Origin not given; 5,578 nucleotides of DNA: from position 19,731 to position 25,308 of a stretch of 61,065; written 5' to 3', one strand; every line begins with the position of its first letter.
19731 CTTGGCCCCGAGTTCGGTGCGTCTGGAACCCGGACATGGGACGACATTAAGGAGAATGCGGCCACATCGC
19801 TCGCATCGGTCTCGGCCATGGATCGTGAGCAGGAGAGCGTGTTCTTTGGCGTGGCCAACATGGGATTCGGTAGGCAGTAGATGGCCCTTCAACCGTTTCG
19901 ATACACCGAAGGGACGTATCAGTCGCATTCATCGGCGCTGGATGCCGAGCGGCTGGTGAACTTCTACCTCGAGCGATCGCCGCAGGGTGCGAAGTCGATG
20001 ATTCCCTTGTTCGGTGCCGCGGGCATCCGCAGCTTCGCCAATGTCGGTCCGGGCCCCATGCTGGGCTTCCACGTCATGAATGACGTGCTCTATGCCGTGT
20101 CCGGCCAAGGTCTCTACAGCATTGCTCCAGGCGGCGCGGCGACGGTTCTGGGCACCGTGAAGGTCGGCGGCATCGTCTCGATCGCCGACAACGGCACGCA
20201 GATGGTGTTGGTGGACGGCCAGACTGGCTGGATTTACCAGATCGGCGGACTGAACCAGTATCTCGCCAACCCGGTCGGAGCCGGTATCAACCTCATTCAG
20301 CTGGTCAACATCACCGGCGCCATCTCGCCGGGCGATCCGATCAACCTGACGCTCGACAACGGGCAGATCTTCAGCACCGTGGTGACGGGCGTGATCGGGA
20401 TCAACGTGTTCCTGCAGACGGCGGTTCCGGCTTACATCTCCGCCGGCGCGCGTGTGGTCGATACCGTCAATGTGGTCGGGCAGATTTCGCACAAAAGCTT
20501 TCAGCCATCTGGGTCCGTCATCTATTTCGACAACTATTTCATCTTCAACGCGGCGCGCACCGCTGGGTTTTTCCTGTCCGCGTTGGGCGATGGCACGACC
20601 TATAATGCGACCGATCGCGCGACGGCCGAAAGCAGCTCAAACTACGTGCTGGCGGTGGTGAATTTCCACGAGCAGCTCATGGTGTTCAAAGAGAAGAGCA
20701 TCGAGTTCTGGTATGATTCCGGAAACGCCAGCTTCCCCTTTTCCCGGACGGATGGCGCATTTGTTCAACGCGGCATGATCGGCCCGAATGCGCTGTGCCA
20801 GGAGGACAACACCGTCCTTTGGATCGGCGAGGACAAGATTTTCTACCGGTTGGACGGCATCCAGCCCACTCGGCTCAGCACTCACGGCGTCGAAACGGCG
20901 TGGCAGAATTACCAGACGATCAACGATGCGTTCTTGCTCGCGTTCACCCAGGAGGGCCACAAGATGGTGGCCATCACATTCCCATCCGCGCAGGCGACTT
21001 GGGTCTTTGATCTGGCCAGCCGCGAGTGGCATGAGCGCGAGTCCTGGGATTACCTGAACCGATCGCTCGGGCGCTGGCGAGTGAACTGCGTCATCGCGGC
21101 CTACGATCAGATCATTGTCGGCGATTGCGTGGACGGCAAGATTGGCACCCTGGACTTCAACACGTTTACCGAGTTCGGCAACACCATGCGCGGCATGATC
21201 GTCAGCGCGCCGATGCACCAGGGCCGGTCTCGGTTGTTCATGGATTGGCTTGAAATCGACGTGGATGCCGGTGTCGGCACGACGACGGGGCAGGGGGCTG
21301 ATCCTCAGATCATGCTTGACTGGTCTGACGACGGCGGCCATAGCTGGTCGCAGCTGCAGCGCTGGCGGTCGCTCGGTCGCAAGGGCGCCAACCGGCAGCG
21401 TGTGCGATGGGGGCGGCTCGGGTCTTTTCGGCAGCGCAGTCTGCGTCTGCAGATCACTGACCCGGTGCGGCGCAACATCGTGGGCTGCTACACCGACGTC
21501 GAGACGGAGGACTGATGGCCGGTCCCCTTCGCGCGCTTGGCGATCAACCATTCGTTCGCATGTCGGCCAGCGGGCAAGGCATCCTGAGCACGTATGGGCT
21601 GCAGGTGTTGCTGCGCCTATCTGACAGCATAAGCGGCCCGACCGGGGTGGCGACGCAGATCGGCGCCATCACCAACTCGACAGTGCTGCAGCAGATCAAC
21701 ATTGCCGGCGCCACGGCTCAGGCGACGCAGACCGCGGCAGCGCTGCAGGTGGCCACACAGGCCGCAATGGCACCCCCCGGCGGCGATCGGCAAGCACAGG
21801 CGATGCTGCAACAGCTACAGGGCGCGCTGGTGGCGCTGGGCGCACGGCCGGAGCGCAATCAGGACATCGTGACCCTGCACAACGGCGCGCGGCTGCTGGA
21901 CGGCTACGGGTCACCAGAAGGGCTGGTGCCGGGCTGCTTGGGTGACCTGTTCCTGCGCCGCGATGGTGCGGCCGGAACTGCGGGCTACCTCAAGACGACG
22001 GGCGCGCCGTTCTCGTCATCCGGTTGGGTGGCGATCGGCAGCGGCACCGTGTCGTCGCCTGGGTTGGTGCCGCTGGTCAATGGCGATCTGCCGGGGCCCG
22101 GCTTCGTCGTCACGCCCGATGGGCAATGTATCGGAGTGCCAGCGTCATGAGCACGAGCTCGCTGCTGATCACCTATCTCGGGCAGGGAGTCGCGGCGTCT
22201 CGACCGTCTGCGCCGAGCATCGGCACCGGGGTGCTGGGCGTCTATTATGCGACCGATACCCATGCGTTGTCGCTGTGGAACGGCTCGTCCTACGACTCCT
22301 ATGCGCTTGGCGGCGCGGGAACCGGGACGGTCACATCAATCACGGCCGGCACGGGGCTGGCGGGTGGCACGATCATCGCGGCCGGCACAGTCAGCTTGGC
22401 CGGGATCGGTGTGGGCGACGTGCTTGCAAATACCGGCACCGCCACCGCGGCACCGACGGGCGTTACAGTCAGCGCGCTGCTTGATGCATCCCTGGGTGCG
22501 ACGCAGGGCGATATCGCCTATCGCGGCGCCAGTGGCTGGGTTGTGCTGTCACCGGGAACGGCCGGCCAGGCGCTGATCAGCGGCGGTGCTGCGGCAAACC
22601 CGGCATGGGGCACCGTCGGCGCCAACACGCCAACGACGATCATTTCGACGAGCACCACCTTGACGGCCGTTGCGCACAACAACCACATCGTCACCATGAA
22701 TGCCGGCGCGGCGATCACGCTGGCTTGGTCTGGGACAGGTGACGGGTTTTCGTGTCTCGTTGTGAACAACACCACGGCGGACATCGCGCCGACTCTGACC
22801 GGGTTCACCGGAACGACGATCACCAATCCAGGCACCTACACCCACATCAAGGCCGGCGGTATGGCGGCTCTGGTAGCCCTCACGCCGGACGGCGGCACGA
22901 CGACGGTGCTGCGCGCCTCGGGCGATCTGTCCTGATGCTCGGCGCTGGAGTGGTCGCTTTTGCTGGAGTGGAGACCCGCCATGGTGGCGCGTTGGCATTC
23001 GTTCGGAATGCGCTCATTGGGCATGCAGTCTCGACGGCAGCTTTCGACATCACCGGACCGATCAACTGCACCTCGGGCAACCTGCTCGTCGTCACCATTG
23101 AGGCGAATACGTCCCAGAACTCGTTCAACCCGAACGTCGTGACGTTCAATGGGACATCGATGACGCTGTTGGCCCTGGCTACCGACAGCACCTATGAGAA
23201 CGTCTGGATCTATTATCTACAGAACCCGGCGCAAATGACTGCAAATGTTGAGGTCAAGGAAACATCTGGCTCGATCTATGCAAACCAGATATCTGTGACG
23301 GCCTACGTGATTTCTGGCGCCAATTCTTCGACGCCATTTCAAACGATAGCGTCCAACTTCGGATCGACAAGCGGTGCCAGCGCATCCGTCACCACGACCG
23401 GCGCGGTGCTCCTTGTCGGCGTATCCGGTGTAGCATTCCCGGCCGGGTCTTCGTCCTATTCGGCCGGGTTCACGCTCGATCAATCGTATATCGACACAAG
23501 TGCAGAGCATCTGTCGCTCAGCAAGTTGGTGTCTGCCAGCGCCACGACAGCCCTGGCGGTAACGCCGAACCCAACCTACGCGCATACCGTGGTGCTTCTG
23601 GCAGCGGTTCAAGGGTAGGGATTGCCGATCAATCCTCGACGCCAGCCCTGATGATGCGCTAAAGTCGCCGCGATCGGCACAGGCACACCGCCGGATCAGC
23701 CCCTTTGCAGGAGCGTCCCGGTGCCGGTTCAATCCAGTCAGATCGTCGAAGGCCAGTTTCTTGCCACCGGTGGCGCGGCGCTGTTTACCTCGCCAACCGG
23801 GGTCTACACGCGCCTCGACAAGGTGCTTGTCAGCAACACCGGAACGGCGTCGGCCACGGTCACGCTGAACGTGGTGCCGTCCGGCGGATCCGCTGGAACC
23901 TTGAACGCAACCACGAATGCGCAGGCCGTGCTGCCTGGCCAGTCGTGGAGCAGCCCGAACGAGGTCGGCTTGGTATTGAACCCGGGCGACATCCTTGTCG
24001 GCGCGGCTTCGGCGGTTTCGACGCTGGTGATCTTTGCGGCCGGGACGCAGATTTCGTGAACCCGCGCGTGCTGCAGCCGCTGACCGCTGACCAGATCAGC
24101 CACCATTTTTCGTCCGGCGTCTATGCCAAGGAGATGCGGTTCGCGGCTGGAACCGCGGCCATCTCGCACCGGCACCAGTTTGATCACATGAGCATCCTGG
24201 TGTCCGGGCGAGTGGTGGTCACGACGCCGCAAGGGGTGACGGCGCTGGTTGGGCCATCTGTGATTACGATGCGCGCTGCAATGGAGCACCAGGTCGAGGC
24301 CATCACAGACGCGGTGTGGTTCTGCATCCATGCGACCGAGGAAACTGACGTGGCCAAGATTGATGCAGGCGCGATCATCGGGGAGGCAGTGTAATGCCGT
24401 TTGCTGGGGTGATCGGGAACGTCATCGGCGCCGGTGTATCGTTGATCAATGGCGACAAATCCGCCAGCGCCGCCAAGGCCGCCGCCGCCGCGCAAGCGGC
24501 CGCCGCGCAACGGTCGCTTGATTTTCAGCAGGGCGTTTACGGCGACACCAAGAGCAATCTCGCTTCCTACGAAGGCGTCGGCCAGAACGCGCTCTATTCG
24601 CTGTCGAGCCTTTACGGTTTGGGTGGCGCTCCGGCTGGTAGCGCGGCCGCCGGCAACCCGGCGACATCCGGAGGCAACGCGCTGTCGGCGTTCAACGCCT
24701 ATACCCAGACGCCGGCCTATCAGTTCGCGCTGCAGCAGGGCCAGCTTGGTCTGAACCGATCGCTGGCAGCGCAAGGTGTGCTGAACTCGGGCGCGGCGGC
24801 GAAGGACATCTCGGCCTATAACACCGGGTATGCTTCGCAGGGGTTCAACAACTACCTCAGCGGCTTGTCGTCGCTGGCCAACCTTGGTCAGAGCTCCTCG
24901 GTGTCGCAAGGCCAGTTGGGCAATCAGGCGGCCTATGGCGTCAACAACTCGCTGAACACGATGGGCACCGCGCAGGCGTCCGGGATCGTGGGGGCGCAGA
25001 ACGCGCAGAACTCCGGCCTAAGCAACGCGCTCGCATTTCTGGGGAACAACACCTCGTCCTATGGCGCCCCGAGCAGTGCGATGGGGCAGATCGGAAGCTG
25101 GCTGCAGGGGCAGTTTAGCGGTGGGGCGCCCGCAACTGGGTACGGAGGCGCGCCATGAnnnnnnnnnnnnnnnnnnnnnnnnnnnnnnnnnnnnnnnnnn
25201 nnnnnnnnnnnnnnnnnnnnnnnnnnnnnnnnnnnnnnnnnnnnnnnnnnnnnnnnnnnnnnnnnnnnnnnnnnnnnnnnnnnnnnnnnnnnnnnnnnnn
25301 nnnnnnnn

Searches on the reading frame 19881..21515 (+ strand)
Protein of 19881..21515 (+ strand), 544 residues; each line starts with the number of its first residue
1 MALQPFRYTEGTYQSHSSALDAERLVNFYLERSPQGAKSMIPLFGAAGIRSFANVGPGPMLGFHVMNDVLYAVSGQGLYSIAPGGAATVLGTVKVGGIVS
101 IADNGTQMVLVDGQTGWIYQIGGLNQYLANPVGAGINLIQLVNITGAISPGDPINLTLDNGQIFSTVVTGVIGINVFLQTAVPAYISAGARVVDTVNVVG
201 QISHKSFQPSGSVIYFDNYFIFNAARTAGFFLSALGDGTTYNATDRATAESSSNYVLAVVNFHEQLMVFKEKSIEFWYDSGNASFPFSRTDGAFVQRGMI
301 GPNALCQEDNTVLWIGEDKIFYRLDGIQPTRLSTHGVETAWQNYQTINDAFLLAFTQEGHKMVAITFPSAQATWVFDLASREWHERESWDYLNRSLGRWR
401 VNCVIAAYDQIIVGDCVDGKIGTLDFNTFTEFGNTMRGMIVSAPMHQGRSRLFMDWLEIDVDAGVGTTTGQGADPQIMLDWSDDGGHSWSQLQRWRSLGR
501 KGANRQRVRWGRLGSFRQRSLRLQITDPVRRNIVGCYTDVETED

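Call 90: search_protein_families(library=phrogs, proteins=[window:19881-21515:+], max_evalue=0.001)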
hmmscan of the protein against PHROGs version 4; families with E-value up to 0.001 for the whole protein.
window:19881-21515:+ (544 aa): 3 families
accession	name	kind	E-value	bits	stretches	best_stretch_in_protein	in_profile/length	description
phrog_578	-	connector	4e-111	372.9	1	1-542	1-471/486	head closure Hc3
phrog_19101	-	unknown function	1.9e-10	40.7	1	473-541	524-591/595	-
phrog_3287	-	head and packaging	9.2e-05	22.4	1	245-337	200-289/524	virion structural protein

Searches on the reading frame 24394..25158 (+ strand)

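Call 90: search_protein_families(library=phrogs, proteins=[window:24394-25158:+], max_evalue=0.001)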
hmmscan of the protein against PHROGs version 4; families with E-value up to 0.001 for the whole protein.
window:24394-25158:+ (254 aa): 1 family
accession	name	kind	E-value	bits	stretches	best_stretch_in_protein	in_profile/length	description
phrog_598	-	DNA, RNA and nucleotide metabolism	3e-25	90.3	1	5-243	5-224/240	DNA ejection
